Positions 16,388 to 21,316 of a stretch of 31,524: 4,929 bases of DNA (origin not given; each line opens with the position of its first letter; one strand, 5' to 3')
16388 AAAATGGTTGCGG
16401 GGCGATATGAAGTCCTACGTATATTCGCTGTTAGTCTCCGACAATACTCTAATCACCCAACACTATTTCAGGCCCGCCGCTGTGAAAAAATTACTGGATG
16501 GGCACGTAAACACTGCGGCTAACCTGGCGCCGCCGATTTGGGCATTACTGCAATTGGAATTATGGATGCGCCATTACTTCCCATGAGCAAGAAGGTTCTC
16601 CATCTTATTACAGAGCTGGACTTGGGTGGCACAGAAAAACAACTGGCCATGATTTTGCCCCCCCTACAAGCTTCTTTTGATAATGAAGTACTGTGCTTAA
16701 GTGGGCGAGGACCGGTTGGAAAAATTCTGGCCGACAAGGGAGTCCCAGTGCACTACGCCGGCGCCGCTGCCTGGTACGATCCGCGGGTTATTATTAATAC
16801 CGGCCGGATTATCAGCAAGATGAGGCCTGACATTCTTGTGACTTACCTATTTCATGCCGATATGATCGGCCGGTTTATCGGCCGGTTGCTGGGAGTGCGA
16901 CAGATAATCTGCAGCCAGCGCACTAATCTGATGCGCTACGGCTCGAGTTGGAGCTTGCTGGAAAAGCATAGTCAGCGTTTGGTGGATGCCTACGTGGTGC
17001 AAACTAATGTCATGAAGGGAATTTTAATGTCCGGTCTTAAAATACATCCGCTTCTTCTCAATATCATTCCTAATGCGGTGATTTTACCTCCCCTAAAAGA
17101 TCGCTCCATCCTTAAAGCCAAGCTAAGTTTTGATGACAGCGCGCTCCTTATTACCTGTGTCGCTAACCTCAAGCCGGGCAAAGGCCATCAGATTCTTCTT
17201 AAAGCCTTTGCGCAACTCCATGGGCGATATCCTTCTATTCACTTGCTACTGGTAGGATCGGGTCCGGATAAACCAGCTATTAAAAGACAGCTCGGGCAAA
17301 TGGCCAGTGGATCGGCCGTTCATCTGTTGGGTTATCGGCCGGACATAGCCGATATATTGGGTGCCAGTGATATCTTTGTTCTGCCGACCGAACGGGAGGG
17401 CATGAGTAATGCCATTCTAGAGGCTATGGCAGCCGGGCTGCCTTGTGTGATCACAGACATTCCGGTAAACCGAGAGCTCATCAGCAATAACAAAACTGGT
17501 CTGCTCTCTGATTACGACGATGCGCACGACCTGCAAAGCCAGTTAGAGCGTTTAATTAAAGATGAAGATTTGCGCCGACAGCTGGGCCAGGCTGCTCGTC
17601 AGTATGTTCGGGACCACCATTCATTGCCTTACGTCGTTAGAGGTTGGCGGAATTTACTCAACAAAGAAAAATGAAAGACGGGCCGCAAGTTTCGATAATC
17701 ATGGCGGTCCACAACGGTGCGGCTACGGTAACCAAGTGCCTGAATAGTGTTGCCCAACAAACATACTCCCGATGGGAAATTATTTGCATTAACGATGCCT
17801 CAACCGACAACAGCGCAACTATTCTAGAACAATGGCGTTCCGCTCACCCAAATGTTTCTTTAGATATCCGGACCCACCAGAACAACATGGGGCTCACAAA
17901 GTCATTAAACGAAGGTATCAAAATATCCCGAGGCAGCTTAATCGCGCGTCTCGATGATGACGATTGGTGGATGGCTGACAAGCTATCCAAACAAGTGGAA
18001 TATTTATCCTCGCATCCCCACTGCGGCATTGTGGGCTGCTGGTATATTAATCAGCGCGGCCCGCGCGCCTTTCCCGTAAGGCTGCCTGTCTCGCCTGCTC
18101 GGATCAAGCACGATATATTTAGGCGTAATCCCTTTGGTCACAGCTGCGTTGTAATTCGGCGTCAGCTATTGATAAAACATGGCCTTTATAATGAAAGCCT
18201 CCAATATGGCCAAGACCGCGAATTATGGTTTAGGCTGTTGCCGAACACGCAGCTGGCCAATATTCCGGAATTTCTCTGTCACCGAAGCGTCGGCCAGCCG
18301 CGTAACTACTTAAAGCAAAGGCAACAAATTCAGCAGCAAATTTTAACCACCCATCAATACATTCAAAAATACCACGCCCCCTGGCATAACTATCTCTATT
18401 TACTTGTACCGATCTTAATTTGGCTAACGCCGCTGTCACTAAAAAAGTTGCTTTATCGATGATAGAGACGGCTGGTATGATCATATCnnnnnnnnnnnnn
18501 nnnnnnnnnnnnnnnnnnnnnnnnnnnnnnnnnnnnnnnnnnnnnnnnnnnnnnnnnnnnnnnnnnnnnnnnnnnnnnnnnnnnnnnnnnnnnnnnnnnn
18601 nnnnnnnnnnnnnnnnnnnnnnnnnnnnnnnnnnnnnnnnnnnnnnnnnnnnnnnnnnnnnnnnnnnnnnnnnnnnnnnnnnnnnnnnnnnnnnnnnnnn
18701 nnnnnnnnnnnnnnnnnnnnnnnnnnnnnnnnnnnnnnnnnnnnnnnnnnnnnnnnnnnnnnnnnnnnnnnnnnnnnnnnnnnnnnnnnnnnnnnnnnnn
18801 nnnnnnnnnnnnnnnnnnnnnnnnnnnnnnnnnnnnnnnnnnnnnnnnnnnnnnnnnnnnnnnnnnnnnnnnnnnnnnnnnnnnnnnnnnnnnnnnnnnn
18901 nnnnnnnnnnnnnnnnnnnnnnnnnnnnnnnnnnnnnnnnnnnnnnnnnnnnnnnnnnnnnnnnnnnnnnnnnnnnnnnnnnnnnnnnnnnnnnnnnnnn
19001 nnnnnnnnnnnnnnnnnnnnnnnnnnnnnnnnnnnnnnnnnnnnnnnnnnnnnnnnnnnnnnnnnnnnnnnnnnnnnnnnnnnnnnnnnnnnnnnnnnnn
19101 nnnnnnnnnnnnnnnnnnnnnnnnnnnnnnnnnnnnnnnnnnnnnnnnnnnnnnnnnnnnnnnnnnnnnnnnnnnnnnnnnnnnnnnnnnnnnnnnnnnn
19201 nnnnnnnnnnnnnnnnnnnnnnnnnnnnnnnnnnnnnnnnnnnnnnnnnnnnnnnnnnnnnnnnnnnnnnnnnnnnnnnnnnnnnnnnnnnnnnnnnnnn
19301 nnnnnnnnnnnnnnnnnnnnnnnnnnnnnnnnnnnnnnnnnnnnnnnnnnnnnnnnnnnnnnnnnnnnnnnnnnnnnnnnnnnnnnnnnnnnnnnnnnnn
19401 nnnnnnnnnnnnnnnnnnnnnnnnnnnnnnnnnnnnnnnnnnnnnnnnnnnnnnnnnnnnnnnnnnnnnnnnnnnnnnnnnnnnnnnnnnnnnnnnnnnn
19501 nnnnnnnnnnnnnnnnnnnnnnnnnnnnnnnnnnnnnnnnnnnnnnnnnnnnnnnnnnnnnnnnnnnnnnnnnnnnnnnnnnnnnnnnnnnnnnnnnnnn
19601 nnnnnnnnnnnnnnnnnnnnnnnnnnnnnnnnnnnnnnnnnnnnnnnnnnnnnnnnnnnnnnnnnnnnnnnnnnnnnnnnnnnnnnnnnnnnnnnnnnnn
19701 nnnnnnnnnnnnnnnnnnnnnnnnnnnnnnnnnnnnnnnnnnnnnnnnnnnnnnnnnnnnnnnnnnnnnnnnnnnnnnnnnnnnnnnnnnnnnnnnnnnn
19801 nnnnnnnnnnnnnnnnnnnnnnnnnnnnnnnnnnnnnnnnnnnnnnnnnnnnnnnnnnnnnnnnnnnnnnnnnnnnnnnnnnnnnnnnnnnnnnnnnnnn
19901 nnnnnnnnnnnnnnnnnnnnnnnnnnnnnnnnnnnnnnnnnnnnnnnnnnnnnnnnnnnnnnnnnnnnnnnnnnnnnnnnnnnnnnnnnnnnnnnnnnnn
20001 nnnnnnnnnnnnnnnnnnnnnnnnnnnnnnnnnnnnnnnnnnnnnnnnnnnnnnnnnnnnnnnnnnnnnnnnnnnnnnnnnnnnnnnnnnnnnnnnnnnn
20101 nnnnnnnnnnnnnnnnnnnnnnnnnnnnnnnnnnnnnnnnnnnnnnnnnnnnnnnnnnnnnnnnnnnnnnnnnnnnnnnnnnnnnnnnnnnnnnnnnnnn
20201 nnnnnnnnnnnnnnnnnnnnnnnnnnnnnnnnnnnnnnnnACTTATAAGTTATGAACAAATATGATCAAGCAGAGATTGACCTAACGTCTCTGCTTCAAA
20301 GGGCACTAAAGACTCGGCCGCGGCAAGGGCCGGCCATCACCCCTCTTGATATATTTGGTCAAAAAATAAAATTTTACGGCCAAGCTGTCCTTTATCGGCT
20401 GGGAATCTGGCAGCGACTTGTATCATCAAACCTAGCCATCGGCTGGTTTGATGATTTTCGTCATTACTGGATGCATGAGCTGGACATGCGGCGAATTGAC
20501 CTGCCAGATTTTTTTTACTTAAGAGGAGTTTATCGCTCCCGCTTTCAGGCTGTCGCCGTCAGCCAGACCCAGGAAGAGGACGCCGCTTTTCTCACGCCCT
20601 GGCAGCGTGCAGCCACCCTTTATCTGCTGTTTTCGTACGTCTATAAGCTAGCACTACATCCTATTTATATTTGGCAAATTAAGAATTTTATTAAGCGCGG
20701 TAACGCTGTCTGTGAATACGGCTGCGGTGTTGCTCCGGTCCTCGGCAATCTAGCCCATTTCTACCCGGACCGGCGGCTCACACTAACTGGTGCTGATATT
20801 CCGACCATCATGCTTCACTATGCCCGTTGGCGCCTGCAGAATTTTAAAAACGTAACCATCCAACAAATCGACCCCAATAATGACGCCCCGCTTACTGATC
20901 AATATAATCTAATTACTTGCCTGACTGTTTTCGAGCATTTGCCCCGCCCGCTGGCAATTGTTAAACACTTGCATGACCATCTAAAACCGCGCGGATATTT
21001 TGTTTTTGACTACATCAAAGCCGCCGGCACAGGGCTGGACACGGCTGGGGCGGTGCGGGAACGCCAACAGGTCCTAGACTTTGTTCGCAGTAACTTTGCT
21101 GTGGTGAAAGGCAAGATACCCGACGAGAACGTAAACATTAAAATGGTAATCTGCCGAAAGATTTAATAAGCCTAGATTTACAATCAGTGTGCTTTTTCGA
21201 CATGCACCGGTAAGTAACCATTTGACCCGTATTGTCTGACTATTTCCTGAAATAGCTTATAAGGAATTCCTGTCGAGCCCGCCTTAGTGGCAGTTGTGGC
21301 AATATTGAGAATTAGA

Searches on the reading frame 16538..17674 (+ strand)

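Call 6: search_protein_families(library=pfam, proteins=[window:16538-17674:+], max_evalue=0.01)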
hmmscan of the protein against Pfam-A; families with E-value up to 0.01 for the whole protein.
window:16538-17674:+ (378 aa): 6 families
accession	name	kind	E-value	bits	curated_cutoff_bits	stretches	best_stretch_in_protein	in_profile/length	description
PF00534.26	Glycos_transf_1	-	9.4e-37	126.6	26.4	1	189-355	2-171/172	Glycosyl transferases group 1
PF13692.12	Glyco_trans_1_4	-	8.1e-34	117.3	27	1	204-342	3-142/142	Glycosyl transferases group 1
PF13524.12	Glyco_trans_1_2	-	9.8e-09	35.7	25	1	232-363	13-135/144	Glycosyl transferase-like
PF13579.12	Glyco_trans_4_4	-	7.4e-07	30.1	29.7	1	30-163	1-142/158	Glycosyl transferase 4-like domain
PF20706.3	GT4-conflict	-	1.3e-06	28.2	26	1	212-307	209-312/385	Family 4 Glycosyltransferase in conflict systems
PF13439.12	Glyco_transf_4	-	5.6e-05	23.7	28.5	1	30-181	2-166/170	Glycosyltransferase Family 4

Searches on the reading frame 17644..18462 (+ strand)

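Call 6: search_protein_families(library=pfam, proteins=[window:17644-18462:+], max_evalue=0.01)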
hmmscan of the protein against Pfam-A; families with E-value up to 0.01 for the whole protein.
window:17644-18462:+ (272 aa): 3 families
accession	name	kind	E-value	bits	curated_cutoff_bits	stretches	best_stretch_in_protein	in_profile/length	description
PF00535.33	Glycos_transf_2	-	1.4e-32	113.4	23.3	1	17-173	1-161/168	Glycosyl transferase family 2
PF10111.15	Glyco_tranf_2_2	-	4.4e-11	43.2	27.3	1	18-209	2-211/276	Glycosyltransferase like family 2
PF13641.12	Glyco_tranf_2_3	-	2.3e-09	38.1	27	1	14-143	1-132/230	Glycosyltransferase like family 2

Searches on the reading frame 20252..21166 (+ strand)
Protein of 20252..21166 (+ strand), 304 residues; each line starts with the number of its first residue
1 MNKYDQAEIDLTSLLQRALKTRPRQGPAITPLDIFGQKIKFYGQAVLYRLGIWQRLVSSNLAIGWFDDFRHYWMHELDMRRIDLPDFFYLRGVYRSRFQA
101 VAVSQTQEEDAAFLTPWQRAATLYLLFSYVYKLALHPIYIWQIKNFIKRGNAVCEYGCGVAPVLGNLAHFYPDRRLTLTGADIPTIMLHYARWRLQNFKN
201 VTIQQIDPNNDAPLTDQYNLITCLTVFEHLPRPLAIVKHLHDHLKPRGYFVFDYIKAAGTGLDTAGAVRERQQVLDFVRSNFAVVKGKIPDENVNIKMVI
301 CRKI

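Call 6: search_protein_families(library=pfam, proteins=[window:20252-21166:+], max_evalue=0.01)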
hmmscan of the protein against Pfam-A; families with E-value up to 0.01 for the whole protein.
window:20252-21166:+ (304 aa): 5 families
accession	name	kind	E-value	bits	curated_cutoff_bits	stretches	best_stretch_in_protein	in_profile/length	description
PF13489.12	Methyltransf_23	-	8.3e-17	61.8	27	1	147-258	20-122/164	Methyltransferase domain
PF08242.18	Methyltransf_12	-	5.8e-13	49.8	30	1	155-250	2-98/98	Methyltransferase domain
PF13847.12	Methyltransf_31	-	9.6e-11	42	27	1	147-257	1-114/145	Methyltransferase domain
PF13649.12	Methyltransf_25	-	4.7e-10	40.5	27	1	153-248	1-97/97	Methyltransferase domain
PF08241.18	Methyltransf_11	-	5.6e-10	40.2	21.2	1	155-252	2-95/95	Methyltransferase domain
